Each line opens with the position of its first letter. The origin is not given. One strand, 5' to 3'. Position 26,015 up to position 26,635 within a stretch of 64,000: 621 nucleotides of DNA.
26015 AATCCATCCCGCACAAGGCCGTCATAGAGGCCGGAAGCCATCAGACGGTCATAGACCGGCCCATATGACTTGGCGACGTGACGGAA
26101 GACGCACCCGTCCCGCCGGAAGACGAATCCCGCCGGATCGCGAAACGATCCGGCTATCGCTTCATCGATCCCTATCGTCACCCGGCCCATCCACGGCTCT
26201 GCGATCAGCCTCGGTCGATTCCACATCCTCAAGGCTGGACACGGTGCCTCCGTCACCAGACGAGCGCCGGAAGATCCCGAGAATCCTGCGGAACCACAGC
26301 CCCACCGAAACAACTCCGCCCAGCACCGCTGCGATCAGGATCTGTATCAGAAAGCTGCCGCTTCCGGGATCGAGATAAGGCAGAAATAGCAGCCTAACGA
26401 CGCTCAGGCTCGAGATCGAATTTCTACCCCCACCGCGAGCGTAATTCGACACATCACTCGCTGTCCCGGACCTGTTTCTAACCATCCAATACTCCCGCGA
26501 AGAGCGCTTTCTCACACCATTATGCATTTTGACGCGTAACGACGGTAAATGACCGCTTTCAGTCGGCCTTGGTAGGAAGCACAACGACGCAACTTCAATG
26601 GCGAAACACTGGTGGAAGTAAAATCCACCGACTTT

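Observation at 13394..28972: ~1.45-kb near-identical inverted repeats bracketing an 11-kb gene block (potential invertible segment)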

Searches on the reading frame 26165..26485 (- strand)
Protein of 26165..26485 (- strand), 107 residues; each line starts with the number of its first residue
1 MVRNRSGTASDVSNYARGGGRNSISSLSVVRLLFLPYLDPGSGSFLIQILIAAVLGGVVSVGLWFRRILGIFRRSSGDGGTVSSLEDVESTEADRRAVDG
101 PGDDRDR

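Call 69: list_cluster_members(proteins=[window:26165-26485:-, window:24781-26181:-, window:24462-24698:+])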
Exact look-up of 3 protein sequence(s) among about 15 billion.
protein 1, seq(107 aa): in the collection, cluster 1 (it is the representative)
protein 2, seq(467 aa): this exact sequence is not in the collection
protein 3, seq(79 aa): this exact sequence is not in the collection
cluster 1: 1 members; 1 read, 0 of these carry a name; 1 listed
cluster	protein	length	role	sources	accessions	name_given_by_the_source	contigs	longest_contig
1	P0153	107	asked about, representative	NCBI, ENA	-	-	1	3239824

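Call 70: find_encoding_contigs(protein=P0153, flank=2000, max_places=3)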
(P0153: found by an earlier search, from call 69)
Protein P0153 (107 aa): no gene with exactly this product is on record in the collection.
